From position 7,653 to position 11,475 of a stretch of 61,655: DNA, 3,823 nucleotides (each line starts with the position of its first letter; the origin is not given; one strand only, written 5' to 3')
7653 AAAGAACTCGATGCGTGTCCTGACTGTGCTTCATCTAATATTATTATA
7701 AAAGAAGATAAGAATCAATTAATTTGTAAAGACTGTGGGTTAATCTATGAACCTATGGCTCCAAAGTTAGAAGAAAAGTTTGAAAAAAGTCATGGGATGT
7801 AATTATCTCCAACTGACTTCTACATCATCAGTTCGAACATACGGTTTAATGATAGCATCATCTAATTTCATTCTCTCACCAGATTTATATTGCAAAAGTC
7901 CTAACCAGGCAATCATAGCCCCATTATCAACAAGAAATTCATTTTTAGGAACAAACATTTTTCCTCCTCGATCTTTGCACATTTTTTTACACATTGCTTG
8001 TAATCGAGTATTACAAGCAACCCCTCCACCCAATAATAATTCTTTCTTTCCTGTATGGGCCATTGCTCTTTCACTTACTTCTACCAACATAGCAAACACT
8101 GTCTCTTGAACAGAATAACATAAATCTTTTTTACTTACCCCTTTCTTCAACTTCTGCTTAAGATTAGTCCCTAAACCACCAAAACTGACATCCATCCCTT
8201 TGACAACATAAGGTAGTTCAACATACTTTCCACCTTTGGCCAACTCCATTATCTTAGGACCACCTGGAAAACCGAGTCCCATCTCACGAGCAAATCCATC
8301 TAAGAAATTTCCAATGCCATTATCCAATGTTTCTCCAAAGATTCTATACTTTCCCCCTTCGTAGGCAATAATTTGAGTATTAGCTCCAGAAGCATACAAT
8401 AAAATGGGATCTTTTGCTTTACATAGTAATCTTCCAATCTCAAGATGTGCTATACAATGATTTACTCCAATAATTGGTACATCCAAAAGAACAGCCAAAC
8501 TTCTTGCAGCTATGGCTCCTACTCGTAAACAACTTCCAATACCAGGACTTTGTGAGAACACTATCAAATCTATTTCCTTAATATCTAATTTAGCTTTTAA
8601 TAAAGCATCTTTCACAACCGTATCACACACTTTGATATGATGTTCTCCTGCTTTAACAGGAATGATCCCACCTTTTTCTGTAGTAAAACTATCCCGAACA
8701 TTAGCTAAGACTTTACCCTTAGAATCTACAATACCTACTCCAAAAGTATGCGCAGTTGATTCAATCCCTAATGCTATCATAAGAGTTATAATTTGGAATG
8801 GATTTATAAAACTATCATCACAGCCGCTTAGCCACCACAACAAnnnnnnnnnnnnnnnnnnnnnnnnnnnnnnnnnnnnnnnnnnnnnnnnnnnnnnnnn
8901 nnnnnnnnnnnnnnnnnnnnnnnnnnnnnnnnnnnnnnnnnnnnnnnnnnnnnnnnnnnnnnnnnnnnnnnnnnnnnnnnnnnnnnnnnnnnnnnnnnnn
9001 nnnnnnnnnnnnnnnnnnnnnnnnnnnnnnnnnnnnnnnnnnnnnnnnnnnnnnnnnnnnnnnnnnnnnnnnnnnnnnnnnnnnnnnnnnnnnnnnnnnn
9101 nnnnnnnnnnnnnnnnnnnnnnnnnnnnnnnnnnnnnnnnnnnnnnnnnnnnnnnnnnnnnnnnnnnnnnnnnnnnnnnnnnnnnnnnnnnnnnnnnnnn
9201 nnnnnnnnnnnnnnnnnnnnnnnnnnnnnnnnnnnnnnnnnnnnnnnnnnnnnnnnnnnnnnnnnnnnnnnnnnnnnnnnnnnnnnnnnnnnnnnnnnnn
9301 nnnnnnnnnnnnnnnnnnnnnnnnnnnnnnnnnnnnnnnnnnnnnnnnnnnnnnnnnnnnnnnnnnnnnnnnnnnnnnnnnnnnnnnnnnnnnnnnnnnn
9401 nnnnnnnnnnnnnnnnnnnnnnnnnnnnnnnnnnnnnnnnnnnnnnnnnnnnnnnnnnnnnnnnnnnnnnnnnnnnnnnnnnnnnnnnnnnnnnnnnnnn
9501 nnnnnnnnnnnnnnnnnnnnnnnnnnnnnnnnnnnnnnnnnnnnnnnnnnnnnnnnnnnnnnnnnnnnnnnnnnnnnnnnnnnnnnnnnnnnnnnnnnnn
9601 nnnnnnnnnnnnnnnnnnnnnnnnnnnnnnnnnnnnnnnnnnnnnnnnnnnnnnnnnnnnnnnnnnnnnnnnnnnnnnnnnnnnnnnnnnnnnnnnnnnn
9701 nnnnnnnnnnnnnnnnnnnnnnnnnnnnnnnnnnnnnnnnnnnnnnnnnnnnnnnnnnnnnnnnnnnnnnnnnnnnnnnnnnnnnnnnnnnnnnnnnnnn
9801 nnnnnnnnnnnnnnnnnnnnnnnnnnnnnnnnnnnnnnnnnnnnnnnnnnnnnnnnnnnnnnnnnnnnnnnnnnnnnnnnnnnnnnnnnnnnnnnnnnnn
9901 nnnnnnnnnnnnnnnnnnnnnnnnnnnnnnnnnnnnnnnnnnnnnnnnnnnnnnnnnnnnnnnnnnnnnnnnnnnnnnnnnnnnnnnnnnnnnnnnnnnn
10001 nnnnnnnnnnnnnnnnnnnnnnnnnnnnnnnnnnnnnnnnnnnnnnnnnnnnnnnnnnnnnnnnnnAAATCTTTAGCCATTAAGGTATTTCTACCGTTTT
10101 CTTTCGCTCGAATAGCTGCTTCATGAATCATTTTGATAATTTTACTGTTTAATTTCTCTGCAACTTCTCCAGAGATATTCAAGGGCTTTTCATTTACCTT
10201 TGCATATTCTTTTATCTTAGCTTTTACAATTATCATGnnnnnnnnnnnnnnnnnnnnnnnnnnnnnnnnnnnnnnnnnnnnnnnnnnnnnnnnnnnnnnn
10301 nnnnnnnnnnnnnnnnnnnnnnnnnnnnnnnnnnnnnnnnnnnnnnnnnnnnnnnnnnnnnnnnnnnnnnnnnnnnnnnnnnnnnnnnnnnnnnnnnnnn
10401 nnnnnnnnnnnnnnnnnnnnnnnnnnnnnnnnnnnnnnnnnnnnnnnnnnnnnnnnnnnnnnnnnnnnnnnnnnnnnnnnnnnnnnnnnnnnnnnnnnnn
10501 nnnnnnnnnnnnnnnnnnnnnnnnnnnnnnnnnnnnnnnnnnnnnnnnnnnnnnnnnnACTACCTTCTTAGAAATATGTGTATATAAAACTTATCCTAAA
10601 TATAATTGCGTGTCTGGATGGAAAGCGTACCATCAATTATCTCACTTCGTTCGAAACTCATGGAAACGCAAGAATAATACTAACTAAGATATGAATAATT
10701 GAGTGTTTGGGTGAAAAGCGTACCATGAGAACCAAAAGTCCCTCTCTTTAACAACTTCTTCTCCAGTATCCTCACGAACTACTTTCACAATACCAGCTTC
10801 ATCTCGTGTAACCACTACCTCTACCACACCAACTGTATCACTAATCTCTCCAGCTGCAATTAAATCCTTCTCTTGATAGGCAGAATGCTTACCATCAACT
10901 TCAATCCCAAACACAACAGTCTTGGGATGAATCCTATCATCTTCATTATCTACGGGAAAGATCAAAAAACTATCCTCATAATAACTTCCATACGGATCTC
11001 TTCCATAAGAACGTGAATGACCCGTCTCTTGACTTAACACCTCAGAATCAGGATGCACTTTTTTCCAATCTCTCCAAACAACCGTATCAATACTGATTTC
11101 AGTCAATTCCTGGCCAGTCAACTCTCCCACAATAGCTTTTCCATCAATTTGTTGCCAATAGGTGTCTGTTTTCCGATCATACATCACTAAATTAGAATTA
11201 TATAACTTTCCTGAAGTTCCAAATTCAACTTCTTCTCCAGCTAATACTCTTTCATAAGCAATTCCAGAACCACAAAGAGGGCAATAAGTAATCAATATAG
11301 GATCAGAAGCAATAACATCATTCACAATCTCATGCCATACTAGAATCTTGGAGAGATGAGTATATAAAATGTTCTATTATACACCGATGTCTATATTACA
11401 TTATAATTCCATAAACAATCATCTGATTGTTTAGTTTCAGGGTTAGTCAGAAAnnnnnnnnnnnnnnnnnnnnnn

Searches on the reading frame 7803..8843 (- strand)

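Call 16: search_protein_families(library=ncbifam, proteins=[window:7803-8843:-])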
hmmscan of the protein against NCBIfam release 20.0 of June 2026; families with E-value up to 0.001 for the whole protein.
window:7803-8843:- (346 aa): 6 families
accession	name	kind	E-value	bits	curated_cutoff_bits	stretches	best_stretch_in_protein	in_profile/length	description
NF007174.0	PRK09605.1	equivalog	1.5e-143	479.1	447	1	22-346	1-326/535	bifunctional N(6)-L-threonylcarbamoyladenine synthase/serine/threonine protein kinase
TIGR03722.2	arch_KAE1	equivalog_domain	4.3e-138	459.8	375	1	25-345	2-323/323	KEOPS complex N(6)-L-threonylcarbamoyladenine synthase Kae1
TIGR00329.1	gcp_kae1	subfamily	3.8e-89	299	207.8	1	25-312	1-305/305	tRNA (adenosine(37)-N6)-threonylcarbamoyltransferase complex transferase subunit TsaD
TIGR03723.1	T6A_TsaD_YgjD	equivalog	6.1e-66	222.7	296.1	1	25-319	2-313/314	tRNA (adenosine(37)-N6)-threonylcarbamoyltransferase complex transferase subunit TsaD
TIGR03725.1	T6A_YeaZ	equivalog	2.6e-07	30.8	69.3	1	25-129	2-93/212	tRNA (adenosine(37)-N6)-threonylcarbamoyltransferase complex dimerization subunit type 1 TsaB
TIGR00143.1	hypF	equivalog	1.5e-05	23.4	466.1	1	209-309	632-732/741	carbamoyltransferase HypF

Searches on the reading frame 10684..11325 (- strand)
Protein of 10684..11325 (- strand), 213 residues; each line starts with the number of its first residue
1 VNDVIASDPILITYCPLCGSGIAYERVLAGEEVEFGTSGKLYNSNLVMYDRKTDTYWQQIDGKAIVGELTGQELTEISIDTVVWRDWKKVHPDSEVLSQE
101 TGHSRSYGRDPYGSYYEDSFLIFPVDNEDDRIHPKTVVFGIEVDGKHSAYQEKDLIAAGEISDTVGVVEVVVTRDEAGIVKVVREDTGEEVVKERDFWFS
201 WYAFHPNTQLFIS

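Call 55: search_protein_families(library=pfam, max_evalue=0.01, proteins=[window:10684-11325:-])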
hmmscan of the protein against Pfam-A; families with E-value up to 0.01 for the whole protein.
window:10684-11325:- (213 aa): 1 family
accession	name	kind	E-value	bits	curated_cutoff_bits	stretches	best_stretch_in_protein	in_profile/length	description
PF11376.13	DUF3179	-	2e-74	251.1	27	2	2-183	52-233/292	Protein of unknown function (DUF3179)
